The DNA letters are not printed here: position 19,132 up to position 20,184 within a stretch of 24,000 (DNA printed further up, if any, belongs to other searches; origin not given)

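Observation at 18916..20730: Phage operon combining a TerD-domain protein with a membrane-anchored PspA/IM30-like protein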

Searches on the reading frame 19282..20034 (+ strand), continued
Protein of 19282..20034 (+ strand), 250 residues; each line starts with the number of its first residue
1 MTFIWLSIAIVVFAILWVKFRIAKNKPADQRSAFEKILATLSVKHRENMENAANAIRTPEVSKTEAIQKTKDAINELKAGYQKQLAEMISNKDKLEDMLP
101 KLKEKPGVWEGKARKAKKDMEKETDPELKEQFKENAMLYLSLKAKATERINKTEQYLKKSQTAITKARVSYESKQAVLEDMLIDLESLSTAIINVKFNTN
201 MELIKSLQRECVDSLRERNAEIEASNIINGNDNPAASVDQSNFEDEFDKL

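Call 70: find_encoding_contigs(protein=P0031, flank=8000, max_places=3)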
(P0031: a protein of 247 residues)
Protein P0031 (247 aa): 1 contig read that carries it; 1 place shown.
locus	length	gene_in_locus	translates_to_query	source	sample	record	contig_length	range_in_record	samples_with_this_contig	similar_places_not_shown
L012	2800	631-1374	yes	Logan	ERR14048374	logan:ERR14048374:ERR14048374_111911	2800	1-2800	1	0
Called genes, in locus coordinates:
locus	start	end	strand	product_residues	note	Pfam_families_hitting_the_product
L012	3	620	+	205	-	?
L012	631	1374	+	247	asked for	-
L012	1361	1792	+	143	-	-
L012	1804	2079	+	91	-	-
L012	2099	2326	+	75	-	-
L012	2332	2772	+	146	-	-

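Call 71: search_protein_families(library=ncbifam, proteins=[window:19282-20034:+], max_evalue=0.01)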
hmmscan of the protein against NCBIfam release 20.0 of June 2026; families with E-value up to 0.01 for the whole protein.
window:19282-20034:+ (250 aa): 0 families

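Call 81: find_encoding_contigs(protein=window:19282-20034:+, flank=10000, max_places=4)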
Protein window:19282-20034:+ (250 aa): 19 contigs read that carry it; 4 places shown.
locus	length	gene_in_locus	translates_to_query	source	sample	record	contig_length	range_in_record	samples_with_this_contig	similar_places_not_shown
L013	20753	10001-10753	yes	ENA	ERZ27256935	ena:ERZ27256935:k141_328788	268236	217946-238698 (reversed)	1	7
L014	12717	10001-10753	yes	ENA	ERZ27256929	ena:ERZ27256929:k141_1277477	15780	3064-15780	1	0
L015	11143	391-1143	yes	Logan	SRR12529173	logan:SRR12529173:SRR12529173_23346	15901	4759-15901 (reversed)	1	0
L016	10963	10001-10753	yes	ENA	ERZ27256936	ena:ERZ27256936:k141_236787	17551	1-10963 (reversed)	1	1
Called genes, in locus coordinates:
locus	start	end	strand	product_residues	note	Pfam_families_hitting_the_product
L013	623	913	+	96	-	-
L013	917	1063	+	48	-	-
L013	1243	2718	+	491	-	-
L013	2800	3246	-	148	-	-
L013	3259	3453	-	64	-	-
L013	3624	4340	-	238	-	PF00149:Metallophos, PF12850:Metallophos_2 (weak)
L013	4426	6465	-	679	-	-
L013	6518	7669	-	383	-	PF00004:AAA, PF07724:AAA_2 (weak), PF07728:AAA_5, PF08406:CbbQ_C (weak)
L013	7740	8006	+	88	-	-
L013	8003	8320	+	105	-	-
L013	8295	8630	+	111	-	-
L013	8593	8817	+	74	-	-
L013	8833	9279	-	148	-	PF13671:AAA_33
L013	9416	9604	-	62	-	-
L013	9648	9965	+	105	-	-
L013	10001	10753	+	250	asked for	-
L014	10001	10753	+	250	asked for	-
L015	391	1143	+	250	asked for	-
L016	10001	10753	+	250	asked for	-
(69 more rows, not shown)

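Call 91: find_encoding_contigs(protein=P0016, flank=5000, max_places=2)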
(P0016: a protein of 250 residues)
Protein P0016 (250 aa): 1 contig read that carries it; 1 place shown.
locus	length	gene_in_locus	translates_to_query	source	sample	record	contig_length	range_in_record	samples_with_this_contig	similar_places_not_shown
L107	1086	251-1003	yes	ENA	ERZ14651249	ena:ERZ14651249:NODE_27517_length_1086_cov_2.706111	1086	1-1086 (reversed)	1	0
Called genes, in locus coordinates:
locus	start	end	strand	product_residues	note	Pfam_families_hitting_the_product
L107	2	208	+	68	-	?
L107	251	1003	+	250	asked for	-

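Call 92: find_encoding_contigs(protein=P0021, flank=5000, max_places=2)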
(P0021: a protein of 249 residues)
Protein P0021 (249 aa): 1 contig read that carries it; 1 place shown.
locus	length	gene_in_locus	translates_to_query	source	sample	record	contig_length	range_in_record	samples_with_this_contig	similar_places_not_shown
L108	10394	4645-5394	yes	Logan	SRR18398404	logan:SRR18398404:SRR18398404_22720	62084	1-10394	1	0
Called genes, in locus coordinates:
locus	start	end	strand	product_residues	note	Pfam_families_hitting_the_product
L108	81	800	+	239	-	-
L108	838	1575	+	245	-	PF20338:DUF6633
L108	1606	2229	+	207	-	-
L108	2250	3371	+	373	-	PF00712:DNA_pol3_beta, PF02767:DNA_pol3_beta_2, PF02768:DNA_pol3_beta_3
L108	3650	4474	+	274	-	PF00692:dUTPase (faint)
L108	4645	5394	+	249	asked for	-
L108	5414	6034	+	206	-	PF02342:TerD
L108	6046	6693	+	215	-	PF02342:TerD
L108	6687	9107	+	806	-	PF00690:Cation_ATPase_N (weak), PF00122:E1-E2_ATPase, PF00702:Hydrolase, PF13246:Cation_ATPase, PF08282:Hydrolase_3 (faint), PF00689:Cation_ATPase_C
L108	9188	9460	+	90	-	PF00216:Bac_DNA_binding, PF18291:HU-HIG (weak)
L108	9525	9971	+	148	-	PF14902:DUF4494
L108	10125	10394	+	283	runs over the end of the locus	PF00691:OmpA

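Call 93: find_encoding_contigs(protein=P0024, flank=5000, max_places=2)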
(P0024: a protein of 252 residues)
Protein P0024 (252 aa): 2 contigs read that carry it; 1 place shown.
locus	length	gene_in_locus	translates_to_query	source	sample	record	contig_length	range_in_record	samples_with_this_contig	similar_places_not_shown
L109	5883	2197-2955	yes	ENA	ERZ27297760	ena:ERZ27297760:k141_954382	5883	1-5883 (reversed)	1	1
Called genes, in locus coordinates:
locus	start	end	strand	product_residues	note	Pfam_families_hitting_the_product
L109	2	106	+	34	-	?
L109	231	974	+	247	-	-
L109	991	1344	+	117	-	PF26991:DUF8317 (weak)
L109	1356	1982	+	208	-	-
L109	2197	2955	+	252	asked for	-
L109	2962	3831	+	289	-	-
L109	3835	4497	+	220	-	-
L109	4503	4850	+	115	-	-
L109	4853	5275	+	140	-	-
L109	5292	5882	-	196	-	?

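Call 99: fold_search(model_id=the predicted structure, library=viral)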
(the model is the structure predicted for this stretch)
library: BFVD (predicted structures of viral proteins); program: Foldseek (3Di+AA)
matches with E <= 10: 650; with E <= 0.001: 0
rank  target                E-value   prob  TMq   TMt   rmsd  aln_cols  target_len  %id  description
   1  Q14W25                4.5e-03  1.00  0.42  0.40  11.1       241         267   14  ORF81 [Ranid herpesvirus 2]
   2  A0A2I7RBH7            3.3e-02  0.91  0.30  0.29  46.9       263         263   17  Coil containing protein [Vibrio phage 1.152.O._10N.222.46.E1]
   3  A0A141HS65            3.5e-02  0.89  0.24  0.22  26.3       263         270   13  (no name in the UniProt tables at hand)
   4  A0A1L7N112            3.8e-02  0.98  0.35  0.34  14.4       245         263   16  Uncharacterized protein [Ralstonia phage RP12]
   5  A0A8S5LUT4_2          4.7e-02  0.75  0.23  0.09  36.9       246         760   11  Tail protein [Siphoviridae sp. ctMsr1]
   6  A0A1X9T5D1            5.2e-02  0.98  0.37  0.37  15.7       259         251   15  Uncharacterized protein [Ranid herpesvirus 3]
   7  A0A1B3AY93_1          5.4e-02  0.97  0.36  0.07  45.9       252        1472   14  Tape measure protein [Gordonia phage Bantam]
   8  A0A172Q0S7            5.4e-02  0.96  0.34  0.36  10.0       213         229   12  PspA/IM30 family protein [Acinetobacter phage vB_AbaM_ME3]
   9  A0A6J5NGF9            6.9e-02  0.41  0.16  0.06  24.9       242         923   14  Caudovirus, tape measure, N-terminal [uncultured Caudovirales phage]
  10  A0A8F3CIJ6            7.3e-02  0.99  0.41  0.40  12.5       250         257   13  Uncharacterized protein [Ranid herpesvirus 4]
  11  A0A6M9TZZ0            7.3e-02  0.82  0.27  0.25  18.4       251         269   11  Uncharacterized protein [Drosophila-associated filamentous virus]
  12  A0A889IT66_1          8.0e-02  0.38  0.19  0.08  35.5       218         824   16  (no name in the UniProt tables at hand)
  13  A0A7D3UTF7            8.8e-02  0.94  0.33  0.30  18.6       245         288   16  SMODS and SLOG-associating 2TM effector domain-containing protein [Fadolivirus FV1/VV64]
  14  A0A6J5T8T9            9.7e-02  0.94  0.35  0.13  20.0       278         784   11  Uncharacterized protein [uncultured Caudovirales phage]
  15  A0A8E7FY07            1.1e-01  0.87  0.32  0.35  17.0       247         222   13  (no name in the UniProt tables at hand)
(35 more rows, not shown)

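Call 105: predict_structure(alignment_id=A2)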
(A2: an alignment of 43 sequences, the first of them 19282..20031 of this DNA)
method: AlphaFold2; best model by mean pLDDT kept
length: 250 residues; sequences in the alignment: 43
mean_pLDDT: 85.6   pTM: 0.63
mean pLDDT of the five models: 85.6, 83.4, 83.1, 82.0, 81.2
residues with pLDDT >= 90: 127; 70-90: 99; 50-70: 24; < 50: 0
segments of 3 or more residues with pLDDT < 50: none
pLDDT, mean of each block of 10 residues (from residue 1): 92 89 82 80 75 73 86 91 92 95 97 97 96 95 94 94 93 94 86 69 75 72 69 63 89
secondary structure, 60 per line:
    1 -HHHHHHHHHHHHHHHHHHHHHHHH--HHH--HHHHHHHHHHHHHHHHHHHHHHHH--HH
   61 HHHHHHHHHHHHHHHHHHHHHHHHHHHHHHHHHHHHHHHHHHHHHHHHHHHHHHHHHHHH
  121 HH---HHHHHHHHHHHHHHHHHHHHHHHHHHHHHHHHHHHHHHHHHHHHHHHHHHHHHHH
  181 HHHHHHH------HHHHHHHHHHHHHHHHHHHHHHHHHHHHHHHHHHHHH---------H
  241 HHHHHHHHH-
elements in order: H2-25 H33-56 H59-122 H126-187 H194-230 H240-249

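Call 107: fold_search(model_id=the predicted structure, library=pdb)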
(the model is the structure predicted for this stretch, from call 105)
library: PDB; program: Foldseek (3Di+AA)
matches with E <= 10: 621; with E <= 0.001: 0
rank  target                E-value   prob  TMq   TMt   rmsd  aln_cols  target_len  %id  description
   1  6zvr_CB               2.7e-03  1.00  0.33  0.36  47.7       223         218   15  C11 symmetry: Bacterial Vipp1 and PspA are members of the ancient ESCRT-III membrane-remodeling superfamily. (released 2021-08-04)
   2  8qbs                  2.8e-03  0.95  0.24  0.28  38.5       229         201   16  Cryo-EM structure of Vipp1-F197K/L200K helical filament with lattice 1 (Vipp1-F197K/L200K_L1) (released 2024-09-11)
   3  8qbw                  3.7e-03  0.93  0.23  0.26  41.3       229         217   14  Cryo-EM structure of Vipp1-deltaH6_aa1-219 helical filament with lattice 3 (Vipp1-deltaH6_L3) (released 2024-09-11)
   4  8qbr                  7.0e-03  0.99  0.33  0.37  41.6       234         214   13  Cryo-EM structure of Vipp1 helical filament with lattice 1 (Vipp1_L1) (released 2024-09-18)
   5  7o3w_A                9.2e-03  0.87  0.23  0.26  37.8       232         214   16  Structural basis for VIPP1 oligomerization and maintenance of thylakoid membrane integrity (released 2021-06-30)
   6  1qu7_B                1.3e-02  1.00  0.42  0.47  50.1       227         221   10  FOUR HELICAL-BUNDLE STRUCTURE OF THE CYTOPLASMIC DOMAIN OF A SERINE CHEMOTAXIS RECEPTOR (released 2000-07-12)
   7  6tz4_02               1.4e-02  1.00  0.34  0.46  33.5       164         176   16  CryoEM reconstruction of membrane-bound ESCRT-III filament composed of CHMP1B+IST1 (right-handed) (released 2020-04-08)
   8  7o3x_B                1.7e-02  0.80  0.23  0.26  43.5       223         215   16  Structural basis for VIPP1 oligomerization and maintenance of thylakoid membrane integrity (released 2021-06-30)
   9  6zvr_A                1.9e-02  0.95  0.31  0.34  48.4       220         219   14  C11 symmetry: Bacterial Vipp1 and PspA are members of the ancient ESCRT-III membrane-remodeling superfamily. (released 2021-08-04)
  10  7o3x_A                3.7e-02  0.69  0.23  0.26  39.5       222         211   16  Structural basis for VIPP1 oligomerization and maintenance of thylakoid membrane integrity (released 2021-06-30)
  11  6tz5_AA               5.6e-02  0.99  0.34  0.47  33.4       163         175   16  CryoEM reconstruction of membrane-bound ESCRT-III filament composed of CHMP1B+IST1 (left-handed) (released 2020-04-08)
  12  9eom                  5.9e-02  0.99  0.43  0.48  52.4       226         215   17  250A Vipp1 dL10Ala helical tubes in the presence of EPL (released 2024-10-16)
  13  1qu7_A                5.9e-02  0.98  0.37  0.39  27.1       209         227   14  FOUR HELICAL-BUNDLE STRUCTURE OF THE CYTOPLASMIC DOMAIN OF A SERINE CHEMOTAXIS RECEPTOR (released 2000-07-12)
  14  3g67_A                7.3e-02  0.98  0.42  0.49  28.4       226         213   15  Crystal Structure of a Soluble Chemoreceptor from Thermotoga maritima (released 2009-07-28)
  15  9cpc_3R               7.7e-02  0.99  0.42  0.40  14.1       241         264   14  Atomic model of porcine brain ventricles cilia doublet microtubule (48-nm periodicity) (released 2024-10-23)
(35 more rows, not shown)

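Call 117: list_cluster_members(proteins=[P0007, P0012, P0016, P0021, P0024, P0028, P0035, P0043, P0047, P0053])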
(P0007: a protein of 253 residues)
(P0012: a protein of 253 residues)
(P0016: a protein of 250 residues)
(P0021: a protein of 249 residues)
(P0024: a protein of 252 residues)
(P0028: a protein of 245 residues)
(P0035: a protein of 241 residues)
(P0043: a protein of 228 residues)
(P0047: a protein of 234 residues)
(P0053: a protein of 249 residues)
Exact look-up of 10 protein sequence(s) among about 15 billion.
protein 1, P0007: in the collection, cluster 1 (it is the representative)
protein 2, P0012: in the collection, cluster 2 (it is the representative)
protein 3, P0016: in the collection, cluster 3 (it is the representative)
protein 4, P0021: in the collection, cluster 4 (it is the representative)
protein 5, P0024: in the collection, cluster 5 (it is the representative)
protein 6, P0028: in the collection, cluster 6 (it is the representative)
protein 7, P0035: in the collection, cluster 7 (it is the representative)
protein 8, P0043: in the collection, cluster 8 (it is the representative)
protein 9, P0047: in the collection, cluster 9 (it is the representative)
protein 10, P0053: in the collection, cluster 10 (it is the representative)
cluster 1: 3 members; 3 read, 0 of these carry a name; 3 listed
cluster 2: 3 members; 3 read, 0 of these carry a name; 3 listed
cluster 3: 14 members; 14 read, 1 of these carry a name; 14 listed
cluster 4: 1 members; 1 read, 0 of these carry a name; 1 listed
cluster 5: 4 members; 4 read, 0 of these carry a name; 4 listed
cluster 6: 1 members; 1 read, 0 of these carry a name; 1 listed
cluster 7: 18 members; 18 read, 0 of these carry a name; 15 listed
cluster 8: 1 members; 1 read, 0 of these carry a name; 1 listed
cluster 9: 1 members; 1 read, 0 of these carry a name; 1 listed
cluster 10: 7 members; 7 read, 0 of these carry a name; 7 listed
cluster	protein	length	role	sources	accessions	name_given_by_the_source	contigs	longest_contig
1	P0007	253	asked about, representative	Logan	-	-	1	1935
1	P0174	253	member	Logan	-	-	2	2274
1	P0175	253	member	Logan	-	-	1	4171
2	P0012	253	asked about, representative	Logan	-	-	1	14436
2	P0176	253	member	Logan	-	-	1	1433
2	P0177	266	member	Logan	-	-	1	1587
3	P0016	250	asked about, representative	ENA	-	-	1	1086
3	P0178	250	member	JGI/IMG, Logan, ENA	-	hypothetical protein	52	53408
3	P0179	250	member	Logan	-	-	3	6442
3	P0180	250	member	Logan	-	-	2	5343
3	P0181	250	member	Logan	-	-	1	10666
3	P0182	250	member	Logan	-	-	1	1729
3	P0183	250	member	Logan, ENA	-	-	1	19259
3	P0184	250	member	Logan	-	-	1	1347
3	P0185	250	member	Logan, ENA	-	-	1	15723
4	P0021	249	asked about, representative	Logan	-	-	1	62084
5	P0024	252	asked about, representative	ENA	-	-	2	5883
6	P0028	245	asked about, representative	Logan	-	-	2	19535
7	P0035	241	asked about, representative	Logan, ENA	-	-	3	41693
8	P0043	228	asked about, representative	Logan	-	-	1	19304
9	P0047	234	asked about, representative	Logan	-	-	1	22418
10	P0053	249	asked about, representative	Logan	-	-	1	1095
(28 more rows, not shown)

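Call 118: find_encoding_contigs(protein=P0178, flank=6000, max_places=3)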
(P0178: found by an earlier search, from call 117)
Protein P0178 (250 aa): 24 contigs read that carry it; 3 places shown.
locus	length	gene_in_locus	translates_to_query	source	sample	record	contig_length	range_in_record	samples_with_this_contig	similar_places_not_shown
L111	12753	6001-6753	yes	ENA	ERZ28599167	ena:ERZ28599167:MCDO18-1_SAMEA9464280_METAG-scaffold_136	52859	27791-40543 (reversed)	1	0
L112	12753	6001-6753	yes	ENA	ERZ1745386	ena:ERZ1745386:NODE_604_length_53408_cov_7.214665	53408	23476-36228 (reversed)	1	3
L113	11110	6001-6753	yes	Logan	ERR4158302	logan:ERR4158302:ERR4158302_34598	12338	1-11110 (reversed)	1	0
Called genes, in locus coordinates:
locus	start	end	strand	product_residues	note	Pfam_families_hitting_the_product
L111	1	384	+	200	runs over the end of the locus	PF23474:Acb1 (faint)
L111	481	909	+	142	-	-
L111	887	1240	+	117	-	-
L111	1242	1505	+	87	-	-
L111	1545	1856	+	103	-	-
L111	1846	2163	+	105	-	-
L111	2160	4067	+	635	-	PF00795:CN_hydrolase, PF02540:NAD_synthase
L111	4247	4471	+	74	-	-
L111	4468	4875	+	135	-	-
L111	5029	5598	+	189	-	PF00149:Metallophos (weak)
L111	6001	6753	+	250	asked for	-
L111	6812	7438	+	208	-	-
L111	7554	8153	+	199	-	PF02342:TerD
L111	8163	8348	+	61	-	-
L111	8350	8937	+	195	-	PF02342:TerD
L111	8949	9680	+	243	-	PF02342:TerD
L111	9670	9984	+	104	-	-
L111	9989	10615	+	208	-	PF02342:TerD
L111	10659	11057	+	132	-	-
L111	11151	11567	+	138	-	-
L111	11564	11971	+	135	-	-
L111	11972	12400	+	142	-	-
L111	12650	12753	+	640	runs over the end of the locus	PF27199:YonV_C (weak)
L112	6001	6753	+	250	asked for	-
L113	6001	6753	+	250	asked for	-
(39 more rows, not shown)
